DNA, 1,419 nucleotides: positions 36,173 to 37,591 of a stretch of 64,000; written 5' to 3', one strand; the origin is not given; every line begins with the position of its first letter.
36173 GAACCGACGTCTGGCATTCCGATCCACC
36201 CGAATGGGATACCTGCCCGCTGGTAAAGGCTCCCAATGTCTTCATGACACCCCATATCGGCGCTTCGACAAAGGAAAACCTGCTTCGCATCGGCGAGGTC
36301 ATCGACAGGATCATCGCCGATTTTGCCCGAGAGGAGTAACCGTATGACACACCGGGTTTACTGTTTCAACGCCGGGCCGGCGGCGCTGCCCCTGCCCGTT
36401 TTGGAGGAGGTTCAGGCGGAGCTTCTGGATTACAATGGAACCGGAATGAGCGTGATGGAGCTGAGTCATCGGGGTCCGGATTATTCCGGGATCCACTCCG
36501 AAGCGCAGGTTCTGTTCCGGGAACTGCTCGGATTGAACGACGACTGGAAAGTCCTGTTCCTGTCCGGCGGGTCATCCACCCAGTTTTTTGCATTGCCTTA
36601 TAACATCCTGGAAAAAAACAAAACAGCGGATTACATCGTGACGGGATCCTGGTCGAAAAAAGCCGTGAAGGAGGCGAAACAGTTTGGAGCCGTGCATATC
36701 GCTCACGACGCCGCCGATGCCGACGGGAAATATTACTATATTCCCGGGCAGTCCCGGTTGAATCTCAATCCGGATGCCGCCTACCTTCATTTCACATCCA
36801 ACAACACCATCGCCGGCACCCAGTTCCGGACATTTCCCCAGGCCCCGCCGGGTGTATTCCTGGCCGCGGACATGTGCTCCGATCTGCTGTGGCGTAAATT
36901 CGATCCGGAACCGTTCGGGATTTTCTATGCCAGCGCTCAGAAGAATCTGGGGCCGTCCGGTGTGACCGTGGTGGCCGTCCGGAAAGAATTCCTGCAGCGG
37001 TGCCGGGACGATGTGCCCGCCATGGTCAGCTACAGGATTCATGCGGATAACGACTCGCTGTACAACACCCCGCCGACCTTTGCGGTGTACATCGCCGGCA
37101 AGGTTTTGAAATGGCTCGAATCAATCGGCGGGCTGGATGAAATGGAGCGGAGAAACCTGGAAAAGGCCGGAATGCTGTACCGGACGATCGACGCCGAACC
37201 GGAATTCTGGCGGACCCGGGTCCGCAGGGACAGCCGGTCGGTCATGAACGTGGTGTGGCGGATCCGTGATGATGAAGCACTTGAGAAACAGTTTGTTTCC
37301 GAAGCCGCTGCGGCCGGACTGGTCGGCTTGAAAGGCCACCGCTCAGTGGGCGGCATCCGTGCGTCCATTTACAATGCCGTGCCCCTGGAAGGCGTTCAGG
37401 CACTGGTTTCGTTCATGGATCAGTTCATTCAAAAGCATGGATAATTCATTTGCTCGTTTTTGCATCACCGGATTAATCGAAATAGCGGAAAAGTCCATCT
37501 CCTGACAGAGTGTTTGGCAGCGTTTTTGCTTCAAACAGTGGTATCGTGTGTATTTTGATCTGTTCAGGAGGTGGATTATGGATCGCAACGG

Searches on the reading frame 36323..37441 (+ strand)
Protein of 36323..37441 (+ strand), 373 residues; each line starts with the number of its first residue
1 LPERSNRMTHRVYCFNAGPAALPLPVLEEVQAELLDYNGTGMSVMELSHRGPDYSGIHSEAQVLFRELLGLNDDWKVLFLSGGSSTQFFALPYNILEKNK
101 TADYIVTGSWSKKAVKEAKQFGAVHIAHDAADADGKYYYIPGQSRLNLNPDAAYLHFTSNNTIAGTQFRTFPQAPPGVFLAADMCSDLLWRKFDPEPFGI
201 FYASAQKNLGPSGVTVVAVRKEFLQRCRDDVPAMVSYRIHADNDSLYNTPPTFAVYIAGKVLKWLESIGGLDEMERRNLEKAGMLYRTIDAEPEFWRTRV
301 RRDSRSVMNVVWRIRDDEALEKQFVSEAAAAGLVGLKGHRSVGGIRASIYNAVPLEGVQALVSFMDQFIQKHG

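Call 32: search_protein_families(library=pfam, proteins=[window:36323-37441:+], max_evalue=0.0001)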
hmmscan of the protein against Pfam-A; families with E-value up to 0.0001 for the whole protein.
window:36323-37441:+ (373 aa): 1 family
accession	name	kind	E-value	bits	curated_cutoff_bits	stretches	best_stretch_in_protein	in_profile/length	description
PF00266.25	Aminotran_5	-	4e-42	144.9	21.5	1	12-361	1-371/371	Aminotransferase class-V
